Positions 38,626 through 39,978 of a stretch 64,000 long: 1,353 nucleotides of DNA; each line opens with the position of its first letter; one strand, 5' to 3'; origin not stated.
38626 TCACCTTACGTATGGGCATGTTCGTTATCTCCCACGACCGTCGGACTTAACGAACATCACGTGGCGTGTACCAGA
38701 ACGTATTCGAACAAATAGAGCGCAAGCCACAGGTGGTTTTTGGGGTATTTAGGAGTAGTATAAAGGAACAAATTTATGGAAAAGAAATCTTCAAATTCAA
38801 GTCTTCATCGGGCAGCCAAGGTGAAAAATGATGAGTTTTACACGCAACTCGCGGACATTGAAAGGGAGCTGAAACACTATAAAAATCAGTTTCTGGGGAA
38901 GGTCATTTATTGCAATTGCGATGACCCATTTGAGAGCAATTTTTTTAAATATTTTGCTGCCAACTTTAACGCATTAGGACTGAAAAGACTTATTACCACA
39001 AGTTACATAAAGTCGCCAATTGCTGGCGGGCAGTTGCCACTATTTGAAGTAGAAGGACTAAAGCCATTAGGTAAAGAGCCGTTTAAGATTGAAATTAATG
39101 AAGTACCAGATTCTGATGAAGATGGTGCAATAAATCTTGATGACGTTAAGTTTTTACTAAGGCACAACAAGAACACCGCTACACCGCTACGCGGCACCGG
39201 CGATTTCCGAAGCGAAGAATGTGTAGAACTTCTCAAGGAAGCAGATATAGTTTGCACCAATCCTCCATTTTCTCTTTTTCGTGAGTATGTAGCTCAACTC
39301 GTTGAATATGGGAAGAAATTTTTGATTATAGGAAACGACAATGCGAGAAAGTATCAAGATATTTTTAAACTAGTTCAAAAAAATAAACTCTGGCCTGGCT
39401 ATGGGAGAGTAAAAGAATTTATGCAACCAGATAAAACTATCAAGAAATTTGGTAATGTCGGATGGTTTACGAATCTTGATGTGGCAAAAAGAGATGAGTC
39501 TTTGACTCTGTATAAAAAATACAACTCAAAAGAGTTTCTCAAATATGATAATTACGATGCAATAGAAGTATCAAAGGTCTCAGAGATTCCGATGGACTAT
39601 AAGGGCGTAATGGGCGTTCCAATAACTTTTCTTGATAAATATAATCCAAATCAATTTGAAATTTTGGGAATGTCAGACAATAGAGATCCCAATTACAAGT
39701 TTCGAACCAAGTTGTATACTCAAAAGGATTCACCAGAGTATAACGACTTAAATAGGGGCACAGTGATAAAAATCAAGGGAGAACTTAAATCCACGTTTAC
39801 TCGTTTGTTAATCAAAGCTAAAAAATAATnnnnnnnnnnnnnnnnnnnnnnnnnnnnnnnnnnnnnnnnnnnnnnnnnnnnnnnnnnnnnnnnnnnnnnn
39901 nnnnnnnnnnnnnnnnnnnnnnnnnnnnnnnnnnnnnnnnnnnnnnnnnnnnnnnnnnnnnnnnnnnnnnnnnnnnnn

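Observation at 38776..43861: Defense island: EcoRI-like m6A MTase overlapping a DUF262/HNH (GmrSD-like) nuclease, unknown 155-aa gene, Mrr, Fic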

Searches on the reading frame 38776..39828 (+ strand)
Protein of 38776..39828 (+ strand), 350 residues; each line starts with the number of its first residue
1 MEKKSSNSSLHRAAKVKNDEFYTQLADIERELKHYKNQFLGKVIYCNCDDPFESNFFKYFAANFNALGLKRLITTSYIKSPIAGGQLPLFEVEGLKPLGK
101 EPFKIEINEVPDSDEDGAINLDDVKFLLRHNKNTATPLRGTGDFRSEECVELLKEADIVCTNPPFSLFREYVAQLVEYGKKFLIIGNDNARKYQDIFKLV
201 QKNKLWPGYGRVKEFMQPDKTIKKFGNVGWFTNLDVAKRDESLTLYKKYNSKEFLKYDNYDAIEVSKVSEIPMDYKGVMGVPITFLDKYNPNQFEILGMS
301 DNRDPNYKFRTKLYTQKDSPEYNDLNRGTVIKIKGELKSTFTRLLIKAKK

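Call 3: search_protein_families(library=pfam, proteins=[window:38776-39828:+], max_evalue=0.1)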
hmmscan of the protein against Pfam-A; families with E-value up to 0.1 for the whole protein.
window:38776-39828:+ (350 aa): 3 families
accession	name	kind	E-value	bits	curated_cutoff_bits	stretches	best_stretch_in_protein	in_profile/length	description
PF13651.11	EcoRI_methylase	-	7.2e-124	414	26.4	1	10-349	2-345/345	Adenine-specific methyltransferase EcoRI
PF13499.12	EF-hand_7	-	0.035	14.9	30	1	112-157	12-50/67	EF-hand domain pair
PF13833.12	EF-hand_8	-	0.045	13.9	28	0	112-131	35-54/54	EF-hand domain pair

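Call 4: search_protein_families(library=padloc, proteins=[window:38776-39828:+], max_evalue=0.1)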
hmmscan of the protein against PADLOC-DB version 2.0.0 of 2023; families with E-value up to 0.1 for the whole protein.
window:38776-39828:+ (350 aa): 1 family
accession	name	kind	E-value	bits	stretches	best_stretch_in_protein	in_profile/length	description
PDLC03297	MTase_II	-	6.1e-109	362.5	1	2-350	2-329/332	Type II methyltransferase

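Call 5: search_protein_families(library=ncbifam, proteins=[window:38776-39828:+], max_evalue=0.1)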
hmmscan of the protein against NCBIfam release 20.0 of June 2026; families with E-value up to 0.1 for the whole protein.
window:38776-39828:+ (350 aa): 1 family
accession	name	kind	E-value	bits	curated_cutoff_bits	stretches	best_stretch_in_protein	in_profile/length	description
NF009825.0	PRK13302.1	equivalog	0.019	14.4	253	1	150-203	62-115/271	aspartate dehydrogenase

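Call 28: search_protein_families(library=phrogs, proteins=[window:38776-39828:+], max_evalue=0.1)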
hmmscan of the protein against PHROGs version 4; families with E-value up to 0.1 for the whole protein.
window:38776-39828:+ (350 aa): 2 families
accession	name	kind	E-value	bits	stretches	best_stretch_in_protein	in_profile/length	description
phrog_799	-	other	0.0032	17.7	1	140-182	271-312/458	DNA methyltransferase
phrog_3404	-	DNA, RNA and nucleotide metabolism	0.083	13.7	0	246-325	6-86/235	HNH endonuclease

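Call 54: search_dna_similar(query=window:38776-39828:+, collection=plasmids, mode=protein, max_rows=40, rows=spread)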
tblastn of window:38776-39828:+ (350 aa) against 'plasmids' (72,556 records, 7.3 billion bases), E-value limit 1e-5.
Records with a match: 77; places in all: 83; records where one place covers at least 80% of the query: 65.
Best place of each record, by identity: <60% 77.
By first word of the organism name: Enterococcus 12; Lactiplantibacillus 9; Escherichia 6; Raoultella 4; Variovorax 3; Klebsiella 3; Leuconostoc 3; Apilactobacillus 3; Rhodococcus 3; Dietzia 2; and 24 more.
By predicted mobility (MOB-suite, as given by PLSDB): non-mobilizable 34; mobilizable 29; conjugative 14.
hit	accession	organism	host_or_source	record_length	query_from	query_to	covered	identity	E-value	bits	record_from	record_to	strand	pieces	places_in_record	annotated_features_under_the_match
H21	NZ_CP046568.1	Dietzia sp. DQ12-45-1b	product water from oilfield,product ...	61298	2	350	100%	53.7%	1e-116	378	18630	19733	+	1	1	adenine-specific methyltransferase EcoRI family protein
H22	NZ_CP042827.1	Ruania zhangjianzhongii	bat,pure culture,feces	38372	5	300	85%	55.1%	3e-101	334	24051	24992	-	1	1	adenine-specific methyltransferase EcoRI family protein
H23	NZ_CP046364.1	Macrococcoides canis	dog,swabs,ear infection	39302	9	350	98%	47.1%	3e-81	276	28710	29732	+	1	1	adenine-specific methyltransferase EcoRI family protein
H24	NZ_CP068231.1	Aeromonas caviae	combined sewer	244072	1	349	100%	43.0%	2e-77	265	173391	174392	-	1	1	adenine-specific methyltransferase EcoRI family protein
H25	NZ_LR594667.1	Variovorax sp. SRS16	linuron-contaminated soil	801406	5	298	84%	49.8%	1e-76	263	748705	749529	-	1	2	adenine-specific methyltransferase EcoRI family protein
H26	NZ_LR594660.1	Variovorax sp. PBL-H6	linuron-contaminated soil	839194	5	298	84%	49.8%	1e-76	263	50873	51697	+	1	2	adenine-specific methyltransferase EcoRI family protein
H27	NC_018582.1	Gordonia sp. KTR9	-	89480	5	302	85%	48.6%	8e-70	243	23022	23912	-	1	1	adenine-specific methyltransferase EcoRI family protein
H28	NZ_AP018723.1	Thiomicrorhabdus aquaedulcis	-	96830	2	347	99%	41.7%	1e-63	225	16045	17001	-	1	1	none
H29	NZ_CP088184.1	Enterococcus hirae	Sus scrofa domesticus,whole ...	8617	5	304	86%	47.8%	6e-69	241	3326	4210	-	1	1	adenine-specific methyltransferase EcoRI family protein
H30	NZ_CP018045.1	Bifidobacterium choerinum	Bos taurus coreanae (Korean native ...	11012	2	350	100%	40.5%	5e-71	247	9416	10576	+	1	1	adenine-specific methyltransferase EcoRI family protein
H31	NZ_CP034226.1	Ligilactobacillus agilis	Chicken,Mixed culture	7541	5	302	85%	47.3%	2e-77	265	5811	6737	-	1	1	adenine-specific methyltransferase EcoRI family protein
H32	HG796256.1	uncultured bacterium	-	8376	5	350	99%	40.4%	9e-72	249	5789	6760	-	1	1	CDS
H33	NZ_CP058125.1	Klebsiella michiganensis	culture,Freshwater sample from upstream ...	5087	1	304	87%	46.0%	4e-63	224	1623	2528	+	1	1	adenine-specific methyltransferase EcoRI family protein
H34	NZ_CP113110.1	Staphylococcus rostri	Sus scrofa,Anus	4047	1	304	87%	44.6%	3e-63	224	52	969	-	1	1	none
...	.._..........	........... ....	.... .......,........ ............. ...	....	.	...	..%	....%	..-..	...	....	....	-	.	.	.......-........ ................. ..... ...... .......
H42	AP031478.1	Moraxella osloensis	Homo sapiens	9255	1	300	86%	43.2%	2e-58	210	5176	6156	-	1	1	adenine-specific methyltransferase EcoRI family protein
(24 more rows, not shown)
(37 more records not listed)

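Call 55: get_annotated_region(hit=H35, flank=2500)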
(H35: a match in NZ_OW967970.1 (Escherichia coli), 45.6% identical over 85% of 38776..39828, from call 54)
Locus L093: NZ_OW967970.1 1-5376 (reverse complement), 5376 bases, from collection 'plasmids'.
description: Escherichia coli isolate 648 plasmid P4, complete sequence
organism: Escherichia coli (NCBI taxid 562)
taxonomy: Bacteria; Pseudomonadota; Gammaproteobacteria; Enterobacterales; Enterobacteriaceae; Escherichia; Escherichia coli
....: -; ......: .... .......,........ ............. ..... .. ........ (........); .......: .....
typing (MOB-suite, as given by PLSDB): mobilizable; replicon rep_cluster_2350; relaxase MOBP,MOBP
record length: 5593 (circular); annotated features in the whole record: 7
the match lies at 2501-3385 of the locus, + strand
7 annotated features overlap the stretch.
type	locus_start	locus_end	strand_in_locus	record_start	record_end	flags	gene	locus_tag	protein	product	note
CDS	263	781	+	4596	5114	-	-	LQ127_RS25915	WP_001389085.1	MbeB family mobilization protein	-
CDS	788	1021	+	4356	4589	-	-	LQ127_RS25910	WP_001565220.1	MbeD family mobilization/exclusion protein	-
CDS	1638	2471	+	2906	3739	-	-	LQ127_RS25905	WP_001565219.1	type-2 restriction enzyme EcoRI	-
CDS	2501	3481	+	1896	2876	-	-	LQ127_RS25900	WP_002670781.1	adenine-specific methyltransferase EcoRI family protein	-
CDS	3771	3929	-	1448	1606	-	-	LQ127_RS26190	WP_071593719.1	replication initiation protein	-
CDS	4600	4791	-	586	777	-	-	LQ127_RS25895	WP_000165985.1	Rop family plasmid primer RNA-binding protein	-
CDS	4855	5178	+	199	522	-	-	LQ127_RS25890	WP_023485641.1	MobC family plasmid mobilization relaxosome protein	-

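Call 56: get_annotated_region(hit=H42, flank=3500)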
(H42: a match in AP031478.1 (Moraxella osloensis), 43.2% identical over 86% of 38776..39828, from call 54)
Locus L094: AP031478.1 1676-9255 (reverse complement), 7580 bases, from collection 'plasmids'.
description: Moraxella osloensis NBRC 115781 plasmid pSKB0120-6 DNA, complete sequence
organism: Moraxella osloensis (NCBI taxid 34062)
taxonomy: Bacteria; Pseudomonadota; Gammaproteobacteria; Moraxellales; Moraxellaceae; Moraxella; Moraxella osloensis
host: -; source: Homo sapiens; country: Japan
typing (MOB-suite, as given by PLSDB): non-mobilizable
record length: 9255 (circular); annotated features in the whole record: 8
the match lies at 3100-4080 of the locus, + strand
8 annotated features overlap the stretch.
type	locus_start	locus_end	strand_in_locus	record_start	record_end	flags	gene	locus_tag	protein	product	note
CDS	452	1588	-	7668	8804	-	-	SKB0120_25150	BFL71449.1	hypothetical protein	-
CDS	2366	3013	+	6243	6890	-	-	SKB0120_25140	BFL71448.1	hypothetical protein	-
CDS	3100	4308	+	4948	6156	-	-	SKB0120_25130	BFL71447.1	adenine-specific methyltransferase EcoRI family protein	-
CDS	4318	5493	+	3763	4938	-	-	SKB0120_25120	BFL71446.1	hypothetical protein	-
CDS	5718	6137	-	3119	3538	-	-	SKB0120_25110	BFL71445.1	hypothetical protein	-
CDS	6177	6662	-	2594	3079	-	-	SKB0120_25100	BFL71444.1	hypothetical protein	-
CDS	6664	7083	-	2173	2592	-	-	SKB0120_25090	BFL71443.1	hypothetical protein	-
CDS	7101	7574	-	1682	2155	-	-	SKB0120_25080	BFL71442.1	hypothetical protein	-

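Call 57: find_homologous_proteins(query=L094:4318-5493:+)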
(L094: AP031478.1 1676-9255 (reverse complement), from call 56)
Query L094:4318-5493:+ (391 aa): 8000 proteins with E <= 0.001 among 8000 candidates; the best 120 are listed.
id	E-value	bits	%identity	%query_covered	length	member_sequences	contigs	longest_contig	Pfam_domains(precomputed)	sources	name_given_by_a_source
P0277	1.6e-265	898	99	100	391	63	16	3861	PF01844.30,PF03235.20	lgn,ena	-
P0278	1.0e-257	872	96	100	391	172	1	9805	PF01844.30,PF03235.20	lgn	-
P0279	1.8e-247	839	93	100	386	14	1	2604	PF01844.30,PF03235.20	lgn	-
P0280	1.2e-240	816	89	100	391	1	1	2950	PF01844.30,PF03235.20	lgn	-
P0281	1.1e-235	800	88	100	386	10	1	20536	PF01844.30,PF03235.20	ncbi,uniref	ncbi:HNH endonuclease family protein [Bartonella jaculi]|uniref:HNH endonuclease n=1 Tax=Bartonella 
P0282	8.0e-203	692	77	100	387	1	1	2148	PF01844.30,PF03235.20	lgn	-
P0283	3.5e-201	686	76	100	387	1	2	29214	PF01844.30,PF03235.20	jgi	jgi:Protein of unknown function DUF262/HNH endonuclease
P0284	3.4e-200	683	76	100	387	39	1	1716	PF01844.30,PF03235.20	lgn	-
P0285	6.9e-200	682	76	100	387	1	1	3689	PF01844.30,PF03235.20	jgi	jgi:5-methylcytosine-specific restriction endonuclease McrA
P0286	9.3e-200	681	75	100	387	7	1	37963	PF01844.30,PF03235.20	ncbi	-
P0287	1.9e-198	677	75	100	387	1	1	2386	PF01844.30,PF03235.20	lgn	-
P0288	3.7e-198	676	76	100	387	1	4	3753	PF01844.30,PF03235.20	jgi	jgi:hypothetical protein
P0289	4.6e-198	676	76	100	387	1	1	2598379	PF01844.30,PF03235.20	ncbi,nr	ncbi:MAG: DUF262 domain-containing protein [Brumimicrobium sp.]|nr:DUF262 domain-containing protein 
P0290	7.8e-198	675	84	89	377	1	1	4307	PF03235.20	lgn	-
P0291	1.2e-197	675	76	100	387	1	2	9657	PF01844.30,PF03235.20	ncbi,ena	-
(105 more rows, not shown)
